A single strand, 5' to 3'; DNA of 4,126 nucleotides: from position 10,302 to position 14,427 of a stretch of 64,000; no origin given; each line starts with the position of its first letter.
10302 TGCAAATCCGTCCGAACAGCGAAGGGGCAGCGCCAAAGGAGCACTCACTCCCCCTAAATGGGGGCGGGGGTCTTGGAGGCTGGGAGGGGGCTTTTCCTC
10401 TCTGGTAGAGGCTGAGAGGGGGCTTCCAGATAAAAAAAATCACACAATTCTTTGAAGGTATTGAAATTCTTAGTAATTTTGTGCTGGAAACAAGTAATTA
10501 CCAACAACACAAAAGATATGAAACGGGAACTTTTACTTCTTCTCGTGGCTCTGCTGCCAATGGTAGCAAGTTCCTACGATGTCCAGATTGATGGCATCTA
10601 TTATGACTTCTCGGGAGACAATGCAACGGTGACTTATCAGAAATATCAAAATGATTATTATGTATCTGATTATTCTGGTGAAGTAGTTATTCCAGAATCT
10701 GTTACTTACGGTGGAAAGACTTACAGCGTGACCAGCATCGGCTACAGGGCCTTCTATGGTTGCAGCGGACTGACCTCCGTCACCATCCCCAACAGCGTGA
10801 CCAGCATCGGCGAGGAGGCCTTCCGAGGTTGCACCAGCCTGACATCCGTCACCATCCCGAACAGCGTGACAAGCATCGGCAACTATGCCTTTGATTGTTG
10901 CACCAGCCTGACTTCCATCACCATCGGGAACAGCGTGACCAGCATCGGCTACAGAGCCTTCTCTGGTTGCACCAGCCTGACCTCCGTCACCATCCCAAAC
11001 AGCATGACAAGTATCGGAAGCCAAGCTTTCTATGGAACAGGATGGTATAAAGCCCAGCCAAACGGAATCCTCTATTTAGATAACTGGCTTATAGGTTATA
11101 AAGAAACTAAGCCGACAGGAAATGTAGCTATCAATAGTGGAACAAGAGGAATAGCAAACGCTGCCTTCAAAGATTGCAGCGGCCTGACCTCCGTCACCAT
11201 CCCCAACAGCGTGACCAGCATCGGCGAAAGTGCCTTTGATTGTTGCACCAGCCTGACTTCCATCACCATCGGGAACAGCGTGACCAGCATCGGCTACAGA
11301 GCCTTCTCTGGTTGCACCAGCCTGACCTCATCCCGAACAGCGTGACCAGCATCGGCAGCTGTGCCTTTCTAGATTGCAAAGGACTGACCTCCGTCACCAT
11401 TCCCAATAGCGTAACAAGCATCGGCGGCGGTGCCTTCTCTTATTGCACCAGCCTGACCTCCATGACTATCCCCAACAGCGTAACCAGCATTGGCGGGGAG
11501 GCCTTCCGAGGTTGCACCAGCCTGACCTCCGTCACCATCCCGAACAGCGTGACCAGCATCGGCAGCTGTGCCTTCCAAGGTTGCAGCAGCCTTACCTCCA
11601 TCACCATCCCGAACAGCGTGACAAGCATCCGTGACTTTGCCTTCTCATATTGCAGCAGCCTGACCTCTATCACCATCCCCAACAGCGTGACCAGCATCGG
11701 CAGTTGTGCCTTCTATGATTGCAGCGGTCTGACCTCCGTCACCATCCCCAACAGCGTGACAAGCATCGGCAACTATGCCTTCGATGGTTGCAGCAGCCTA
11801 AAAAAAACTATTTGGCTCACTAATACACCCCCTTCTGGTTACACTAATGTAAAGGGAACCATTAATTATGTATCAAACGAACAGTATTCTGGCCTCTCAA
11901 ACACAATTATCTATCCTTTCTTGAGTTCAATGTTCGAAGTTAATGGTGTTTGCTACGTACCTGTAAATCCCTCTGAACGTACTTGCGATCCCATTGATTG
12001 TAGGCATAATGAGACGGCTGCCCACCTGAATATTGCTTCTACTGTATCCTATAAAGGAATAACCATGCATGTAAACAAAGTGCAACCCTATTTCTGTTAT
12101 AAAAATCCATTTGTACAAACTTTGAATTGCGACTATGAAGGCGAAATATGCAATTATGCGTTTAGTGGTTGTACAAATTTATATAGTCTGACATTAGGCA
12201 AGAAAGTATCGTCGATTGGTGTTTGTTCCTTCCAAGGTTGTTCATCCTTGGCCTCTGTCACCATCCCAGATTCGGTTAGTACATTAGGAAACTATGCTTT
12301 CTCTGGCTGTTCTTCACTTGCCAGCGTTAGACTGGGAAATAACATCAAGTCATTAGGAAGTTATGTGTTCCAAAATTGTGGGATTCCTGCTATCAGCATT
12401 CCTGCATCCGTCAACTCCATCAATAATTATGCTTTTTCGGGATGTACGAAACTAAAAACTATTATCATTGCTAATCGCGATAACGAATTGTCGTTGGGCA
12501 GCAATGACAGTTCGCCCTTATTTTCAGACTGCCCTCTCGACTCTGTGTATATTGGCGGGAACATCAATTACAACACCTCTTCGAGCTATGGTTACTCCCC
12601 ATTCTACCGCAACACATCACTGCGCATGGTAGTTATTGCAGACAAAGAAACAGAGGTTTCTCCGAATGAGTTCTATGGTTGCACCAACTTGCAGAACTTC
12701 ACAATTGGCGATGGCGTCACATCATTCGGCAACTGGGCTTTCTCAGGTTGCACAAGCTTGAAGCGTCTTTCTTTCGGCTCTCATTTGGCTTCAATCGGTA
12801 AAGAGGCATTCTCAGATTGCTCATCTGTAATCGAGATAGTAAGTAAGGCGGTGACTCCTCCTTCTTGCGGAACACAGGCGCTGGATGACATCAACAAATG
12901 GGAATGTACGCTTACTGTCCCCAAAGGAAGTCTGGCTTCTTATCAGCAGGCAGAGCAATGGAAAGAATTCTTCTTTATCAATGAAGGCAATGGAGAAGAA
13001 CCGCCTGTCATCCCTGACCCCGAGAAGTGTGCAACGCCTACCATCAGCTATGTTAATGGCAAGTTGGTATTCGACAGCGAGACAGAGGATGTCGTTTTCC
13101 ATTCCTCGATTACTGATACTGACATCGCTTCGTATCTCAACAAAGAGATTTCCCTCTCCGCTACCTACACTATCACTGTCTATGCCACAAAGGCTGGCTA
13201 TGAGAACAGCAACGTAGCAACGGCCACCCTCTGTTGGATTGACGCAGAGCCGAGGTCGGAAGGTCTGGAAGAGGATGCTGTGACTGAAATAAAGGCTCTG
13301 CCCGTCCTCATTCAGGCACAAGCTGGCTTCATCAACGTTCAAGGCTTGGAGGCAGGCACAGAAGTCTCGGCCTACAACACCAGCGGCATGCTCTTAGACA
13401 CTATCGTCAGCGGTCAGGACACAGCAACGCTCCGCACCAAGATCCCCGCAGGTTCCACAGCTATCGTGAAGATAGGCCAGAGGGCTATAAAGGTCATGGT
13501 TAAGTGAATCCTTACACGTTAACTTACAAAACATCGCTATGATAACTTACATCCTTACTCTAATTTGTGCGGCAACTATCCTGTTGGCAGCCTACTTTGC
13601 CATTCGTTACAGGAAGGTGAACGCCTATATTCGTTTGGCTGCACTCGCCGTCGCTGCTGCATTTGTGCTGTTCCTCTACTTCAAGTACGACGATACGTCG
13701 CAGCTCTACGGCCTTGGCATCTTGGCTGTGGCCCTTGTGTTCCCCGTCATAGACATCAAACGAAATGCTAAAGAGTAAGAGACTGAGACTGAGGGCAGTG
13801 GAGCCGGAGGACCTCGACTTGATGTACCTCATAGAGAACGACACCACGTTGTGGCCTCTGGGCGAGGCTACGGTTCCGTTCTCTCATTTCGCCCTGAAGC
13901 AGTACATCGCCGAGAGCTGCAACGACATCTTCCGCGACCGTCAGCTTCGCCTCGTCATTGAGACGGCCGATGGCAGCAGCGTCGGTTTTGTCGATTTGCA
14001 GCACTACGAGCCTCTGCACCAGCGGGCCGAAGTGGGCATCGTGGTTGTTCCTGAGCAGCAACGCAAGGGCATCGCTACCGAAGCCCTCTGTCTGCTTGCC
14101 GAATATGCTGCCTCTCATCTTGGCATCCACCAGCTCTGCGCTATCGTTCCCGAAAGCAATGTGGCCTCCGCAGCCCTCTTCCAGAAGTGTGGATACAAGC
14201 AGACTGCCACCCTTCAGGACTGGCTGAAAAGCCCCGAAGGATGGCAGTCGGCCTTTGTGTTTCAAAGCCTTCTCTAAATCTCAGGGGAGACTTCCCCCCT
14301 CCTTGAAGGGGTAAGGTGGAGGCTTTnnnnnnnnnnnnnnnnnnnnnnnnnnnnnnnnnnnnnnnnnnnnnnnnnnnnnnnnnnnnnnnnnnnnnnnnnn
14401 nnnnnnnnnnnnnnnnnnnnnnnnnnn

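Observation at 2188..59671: Window-wide system of short-word hairpin repeats occupying both intergenic DNA and reading frames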

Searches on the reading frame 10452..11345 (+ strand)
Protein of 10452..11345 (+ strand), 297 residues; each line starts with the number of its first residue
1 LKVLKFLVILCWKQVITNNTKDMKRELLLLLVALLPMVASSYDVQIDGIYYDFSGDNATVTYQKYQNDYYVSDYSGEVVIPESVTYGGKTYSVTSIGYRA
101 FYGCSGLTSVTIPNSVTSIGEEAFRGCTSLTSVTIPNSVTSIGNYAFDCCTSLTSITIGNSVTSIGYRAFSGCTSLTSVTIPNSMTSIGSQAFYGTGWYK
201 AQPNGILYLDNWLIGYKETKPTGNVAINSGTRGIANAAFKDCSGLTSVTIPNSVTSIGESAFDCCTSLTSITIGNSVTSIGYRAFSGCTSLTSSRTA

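Call 91: search_protein_families(library=pfam, proteins=[window:10452-11345:+], max_evalue=0.001)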
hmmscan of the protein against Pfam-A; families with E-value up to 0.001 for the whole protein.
window:10452-11345:+ (297 aa): 2 families
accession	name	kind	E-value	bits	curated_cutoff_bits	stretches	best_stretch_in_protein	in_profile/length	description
PF13306.12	LRR_5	-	1.5e-58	196.7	27.7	2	94-196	1-101/127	BspA type Leucine rich repeat region (6 copies)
PF13855.12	LRR_8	-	1.1e-12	47.9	27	0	114-158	11-56/61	Leucine rich repeat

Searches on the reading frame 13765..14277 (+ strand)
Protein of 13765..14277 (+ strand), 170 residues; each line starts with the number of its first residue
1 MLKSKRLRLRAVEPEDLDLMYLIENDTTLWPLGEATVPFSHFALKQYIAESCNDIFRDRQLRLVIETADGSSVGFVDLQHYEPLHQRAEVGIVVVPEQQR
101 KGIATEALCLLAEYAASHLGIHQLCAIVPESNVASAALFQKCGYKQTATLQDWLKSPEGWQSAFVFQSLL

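Call 91: search_protein_families(library=pfam, proteins=[window:13765-14277:+], max_evalue=0.001)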
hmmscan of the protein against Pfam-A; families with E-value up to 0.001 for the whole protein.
window:13765-14277:+ (170 aa): 5 families
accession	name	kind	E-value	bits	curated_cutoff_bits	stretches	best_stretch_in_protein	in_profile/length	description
PF13302.13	Acetyltransf_3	-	1.2e-22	81.5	25.4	1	6-145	1-138/138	Acetyltransferase (GNAT) domain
PF00583.31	Acetyltransf_1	-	1.6e-11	44.9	20.7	1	51-144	24-116/116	Acetyltransferase (GNAT) family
PF13508.13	Acetyltransf_7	-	1.7e-07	32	27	1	68-145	10-83/84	Acetyltransferase (GNAT) domain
PF13420.13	Acetyltransf_4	-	0.00013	22.4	24.3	1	59-154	48-144/155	Acetyltransferase (GNAT) domain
PF13673.13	Acetyltransf_10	-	0.00048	20.5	23.6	1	45-148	14-111/128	Acetyltransferase (GNAT) domain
